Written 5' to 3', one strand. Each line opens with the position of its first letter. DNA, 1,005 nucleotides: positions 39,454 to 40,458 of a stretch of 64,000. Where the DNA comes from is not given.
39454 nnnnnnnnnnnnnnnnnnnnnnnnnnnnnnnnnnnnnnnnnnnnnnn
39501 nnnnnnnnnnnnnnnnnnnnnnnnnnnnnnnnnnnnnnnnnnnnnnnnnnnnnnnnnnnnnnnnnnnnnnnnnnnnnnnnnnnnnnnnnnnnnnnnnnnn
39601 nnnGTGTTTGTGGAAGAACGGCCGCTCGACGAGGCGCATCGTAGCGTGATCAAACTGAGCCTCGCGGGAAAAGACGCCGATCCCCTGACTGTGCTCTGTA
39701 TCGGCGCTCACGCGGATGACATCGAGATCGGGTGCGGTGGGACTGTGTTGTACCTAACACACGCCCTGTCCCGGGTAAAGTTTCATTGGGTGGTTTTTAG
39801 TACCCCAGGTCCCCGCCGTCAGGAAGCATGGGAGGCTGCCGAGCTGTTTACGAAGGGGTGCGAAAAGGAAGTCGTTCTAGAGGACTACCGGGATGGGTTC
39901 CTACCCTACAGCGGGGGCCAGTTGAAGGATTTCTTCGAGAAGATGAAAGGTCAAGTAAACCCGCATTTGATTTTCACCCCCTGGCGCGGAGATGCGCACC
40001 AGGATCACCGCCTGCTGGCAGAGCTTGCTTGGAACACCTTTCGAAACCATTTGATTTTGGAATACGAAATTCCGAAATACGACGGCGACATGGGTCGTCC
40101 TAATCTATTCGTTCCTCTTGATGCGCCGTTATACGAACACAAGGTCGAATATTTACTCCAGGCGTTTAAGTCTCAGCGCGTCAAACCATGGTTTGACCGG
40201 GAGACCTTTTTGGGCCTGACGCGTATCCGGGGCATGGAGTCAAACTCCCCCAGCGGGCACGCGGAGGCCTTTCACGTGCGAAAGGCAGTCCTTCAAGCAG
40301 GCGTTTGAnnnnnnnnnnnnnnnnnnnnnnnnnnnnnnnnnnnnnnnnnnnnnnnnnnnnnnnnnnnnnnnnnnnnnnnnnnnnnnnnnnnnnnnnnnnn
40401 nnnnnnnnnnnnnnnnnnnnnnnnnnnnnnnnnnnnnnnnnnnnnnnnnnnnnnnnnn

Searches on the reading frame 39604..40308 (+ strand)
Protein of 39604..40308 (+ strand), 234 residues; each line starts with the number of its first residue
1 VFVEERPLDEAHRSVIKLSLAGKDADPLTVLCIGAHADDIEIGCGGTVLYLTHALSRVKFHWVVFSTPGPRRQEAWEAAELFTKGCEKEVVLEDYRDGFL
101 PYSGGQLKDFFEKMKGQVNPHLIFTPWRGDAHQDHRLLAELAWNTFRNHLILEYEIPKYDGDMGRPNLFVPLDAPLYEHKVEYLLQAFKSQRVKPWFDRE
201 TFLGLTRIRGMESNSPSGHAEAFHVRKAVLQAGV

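Call 9: search_protein_families(library=pfam, proteins=[window:39604-40308:+], max_evalue=0.001)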
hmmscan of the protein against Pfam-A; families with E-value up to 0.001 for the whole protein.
window:39604-40308:+ (234 aa): 1 family
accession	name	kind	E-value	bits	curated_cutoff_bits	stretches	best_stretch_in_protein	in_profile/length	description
PF02585.22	PIG-L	-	9.7e-15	55.6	28.2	1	31-144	1-127/129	GlcNAc-PI de-N-acetylase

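Call 100: search_protein_families(library=ncbifam, proteins=[window:39604-40308:+], max_evalue=1e-8)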
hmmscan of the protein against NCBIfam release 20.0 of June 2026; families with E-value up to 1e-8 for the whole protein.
window:39604-40308:+ (234 aa): 1 family
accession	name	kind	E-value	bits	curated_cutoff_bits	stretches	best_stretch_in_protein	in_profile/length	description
TIGR04001.1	thiol_BshB1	equivalog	6.7e-13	48.9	182.5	1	28-145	2-121/226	bacillithiol biosynthesis deacetylase BshB1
